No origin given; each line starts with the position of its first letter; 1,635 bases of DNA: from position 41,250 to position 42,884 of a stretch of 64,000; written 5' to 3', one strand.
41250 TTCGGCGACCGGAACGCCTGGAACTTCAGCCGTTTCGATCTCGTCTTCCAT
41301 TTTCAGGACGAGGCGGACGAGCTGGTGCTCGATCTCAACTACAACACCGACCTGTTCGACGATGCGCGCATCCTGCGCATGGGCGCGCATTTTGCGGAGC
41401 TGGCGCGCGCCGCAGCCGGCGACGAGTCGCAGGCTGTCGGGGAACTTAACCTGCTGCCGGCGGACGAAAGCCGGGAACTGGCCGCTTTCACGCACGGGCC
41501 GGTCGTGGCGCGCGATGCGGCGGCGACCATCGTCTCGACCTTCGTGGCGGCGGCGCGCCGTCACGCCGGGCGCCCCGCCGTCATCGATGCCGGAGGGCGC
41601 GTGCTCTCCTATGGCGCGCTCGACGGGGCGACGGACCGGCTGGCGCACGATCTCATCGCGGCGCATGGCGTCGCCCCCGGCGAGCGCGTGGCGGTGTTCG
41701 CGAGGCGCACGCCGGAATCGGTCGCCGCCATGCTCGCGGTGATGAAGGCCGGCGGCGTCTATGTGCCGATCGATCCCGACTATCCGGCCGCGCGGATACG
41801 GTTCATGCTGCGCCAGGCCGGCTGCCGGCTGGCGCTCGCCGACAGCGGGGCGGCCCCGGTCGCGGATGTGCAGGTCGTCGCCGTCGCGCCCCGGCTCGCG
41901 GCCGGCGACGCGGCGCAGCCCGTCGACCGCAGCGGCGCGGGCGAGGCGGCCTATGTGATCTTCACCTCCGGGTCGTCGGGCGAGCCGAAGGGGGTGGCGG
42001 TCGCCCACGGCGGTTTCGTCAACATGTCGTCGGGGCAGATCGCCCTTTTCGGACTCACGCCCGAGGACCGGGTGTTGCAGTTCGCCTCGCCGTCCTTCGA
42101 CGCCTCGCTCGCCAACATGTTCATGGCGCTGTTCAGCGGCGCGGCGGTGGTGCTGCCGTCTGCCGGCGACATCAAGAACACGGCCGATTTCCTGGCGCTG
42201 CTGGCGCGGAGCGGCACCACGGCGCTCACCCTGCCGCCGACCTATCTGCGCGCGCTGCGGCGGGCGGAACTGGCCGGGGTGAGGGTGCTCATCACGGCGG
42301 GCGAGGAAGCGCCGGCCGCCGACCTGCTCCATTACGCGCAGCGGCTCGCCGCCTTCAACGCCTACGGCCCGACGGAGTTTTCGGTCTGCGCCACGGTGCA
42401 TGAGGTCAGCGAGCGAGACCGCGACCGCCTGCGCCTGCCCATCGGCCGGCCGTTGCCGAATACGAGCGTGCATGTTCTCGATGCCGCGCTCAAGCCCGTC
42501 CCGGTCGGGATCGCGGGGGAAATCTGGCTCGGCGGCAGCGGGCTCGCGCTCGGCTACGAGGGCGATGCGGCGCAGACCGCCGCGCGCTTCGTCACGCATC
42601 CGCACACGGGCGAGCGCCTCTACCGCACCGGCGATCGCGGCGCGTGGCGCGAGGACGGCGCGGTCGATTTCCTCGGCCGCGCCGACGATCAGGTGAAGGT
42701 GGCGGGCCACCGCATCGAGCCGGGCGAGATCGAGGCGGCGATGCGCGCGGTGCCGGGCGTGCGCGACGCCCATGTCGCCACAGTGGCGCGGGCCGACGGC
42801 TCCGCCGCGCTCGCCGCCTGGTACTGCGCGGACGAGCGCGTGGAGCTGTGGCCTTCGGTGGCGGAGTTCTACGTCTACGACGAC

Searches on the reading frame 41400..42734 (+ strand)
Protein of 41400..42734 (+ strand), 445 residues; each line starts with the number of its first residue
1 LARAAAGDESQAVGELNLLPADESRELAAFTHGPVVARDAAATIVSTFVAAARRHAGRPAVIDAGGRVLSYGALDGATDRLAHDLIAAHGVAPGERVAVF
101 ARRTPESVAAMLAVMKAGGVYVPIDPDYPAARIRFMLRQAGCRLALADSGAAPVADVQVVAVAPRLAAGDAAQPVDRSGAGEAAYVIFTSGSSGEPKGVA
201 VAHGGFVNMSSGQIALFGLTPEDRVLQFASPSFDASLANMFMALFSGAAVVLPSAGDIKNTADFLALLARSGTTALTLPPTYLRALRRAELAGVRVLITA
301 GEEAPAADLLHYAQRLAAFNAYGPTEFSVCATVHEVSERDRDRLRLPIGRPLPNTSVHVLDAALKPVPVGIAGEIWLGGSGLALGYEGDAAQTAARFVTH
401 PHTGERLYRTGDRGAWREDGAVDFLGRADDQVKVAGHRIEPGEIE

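Call 22: search_solved_structures(query=window:41400-42734:+, max_evalue=1e-20, show_alignments=5)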
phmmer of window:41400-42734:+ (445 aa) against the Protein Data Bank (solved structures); distinct sequences matched with E-value up to 1e-20: 87 (the best 60 are shown).
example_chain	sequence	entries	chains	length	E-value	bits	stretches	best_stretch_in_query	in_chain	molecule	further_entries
6mfy_A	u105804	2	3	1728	1.9e-134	452.5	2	58-445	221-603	Linear gramicidin synthase subunit A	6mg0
6mfz_A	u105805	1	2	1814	2.2e-134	452.3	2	58-445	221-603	Linear gramicidin synthase subunit A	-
9be3_A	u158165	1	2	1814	2.2e-134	452.3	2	58-445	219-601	Linear gramicidin synthase subunit A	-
9be4_A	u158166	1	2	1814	2.2e-134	452.3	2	58-445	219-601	Linear gramicidin synthase subunit A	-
9meh_A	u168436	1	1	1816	2.2e-134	452.3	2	58-445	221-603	Linear gramicidin synthase subunit A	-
8xjz_C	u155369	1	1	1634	4.8e-99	335.9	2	64-445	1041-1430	Peptide synthetase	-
9bfd_A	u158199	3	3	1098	1.3e-83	285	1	42-445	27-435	Tyrocidine synthase 1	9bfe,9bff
7ywj_A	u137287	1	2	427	8e-74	252.8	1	41-427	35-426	Tyrocidine synthase 1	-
6p1j_A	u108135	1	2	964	2.1e-73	251.4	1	5-445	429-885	Txo2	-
5n81_A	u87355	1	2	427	6.5e-73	249.8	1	41-427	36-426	Tyrocidine synthase 1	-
6ea3_B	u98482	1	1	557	1.8e-72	248.3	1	23-445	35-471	adenylation domain of Fuscachelin synthetase component H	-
7ywk_A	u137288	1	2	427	2e-72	248.2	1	41-427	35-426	Tyrocidine synthase 1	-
5n82_A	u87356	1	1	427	2.3e-72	248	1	41-427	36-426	Tyrocidine synthase 1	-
5es6_A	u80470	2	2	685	2.1e-71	244.8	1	58-445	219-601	Linear gramicidin synthase subunit A | Linear gramicidin synthetase subunit A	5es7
5es5_A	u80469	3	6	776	2.8e-71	244.4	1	58-445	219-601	Linear gramicidin synthetase subunit A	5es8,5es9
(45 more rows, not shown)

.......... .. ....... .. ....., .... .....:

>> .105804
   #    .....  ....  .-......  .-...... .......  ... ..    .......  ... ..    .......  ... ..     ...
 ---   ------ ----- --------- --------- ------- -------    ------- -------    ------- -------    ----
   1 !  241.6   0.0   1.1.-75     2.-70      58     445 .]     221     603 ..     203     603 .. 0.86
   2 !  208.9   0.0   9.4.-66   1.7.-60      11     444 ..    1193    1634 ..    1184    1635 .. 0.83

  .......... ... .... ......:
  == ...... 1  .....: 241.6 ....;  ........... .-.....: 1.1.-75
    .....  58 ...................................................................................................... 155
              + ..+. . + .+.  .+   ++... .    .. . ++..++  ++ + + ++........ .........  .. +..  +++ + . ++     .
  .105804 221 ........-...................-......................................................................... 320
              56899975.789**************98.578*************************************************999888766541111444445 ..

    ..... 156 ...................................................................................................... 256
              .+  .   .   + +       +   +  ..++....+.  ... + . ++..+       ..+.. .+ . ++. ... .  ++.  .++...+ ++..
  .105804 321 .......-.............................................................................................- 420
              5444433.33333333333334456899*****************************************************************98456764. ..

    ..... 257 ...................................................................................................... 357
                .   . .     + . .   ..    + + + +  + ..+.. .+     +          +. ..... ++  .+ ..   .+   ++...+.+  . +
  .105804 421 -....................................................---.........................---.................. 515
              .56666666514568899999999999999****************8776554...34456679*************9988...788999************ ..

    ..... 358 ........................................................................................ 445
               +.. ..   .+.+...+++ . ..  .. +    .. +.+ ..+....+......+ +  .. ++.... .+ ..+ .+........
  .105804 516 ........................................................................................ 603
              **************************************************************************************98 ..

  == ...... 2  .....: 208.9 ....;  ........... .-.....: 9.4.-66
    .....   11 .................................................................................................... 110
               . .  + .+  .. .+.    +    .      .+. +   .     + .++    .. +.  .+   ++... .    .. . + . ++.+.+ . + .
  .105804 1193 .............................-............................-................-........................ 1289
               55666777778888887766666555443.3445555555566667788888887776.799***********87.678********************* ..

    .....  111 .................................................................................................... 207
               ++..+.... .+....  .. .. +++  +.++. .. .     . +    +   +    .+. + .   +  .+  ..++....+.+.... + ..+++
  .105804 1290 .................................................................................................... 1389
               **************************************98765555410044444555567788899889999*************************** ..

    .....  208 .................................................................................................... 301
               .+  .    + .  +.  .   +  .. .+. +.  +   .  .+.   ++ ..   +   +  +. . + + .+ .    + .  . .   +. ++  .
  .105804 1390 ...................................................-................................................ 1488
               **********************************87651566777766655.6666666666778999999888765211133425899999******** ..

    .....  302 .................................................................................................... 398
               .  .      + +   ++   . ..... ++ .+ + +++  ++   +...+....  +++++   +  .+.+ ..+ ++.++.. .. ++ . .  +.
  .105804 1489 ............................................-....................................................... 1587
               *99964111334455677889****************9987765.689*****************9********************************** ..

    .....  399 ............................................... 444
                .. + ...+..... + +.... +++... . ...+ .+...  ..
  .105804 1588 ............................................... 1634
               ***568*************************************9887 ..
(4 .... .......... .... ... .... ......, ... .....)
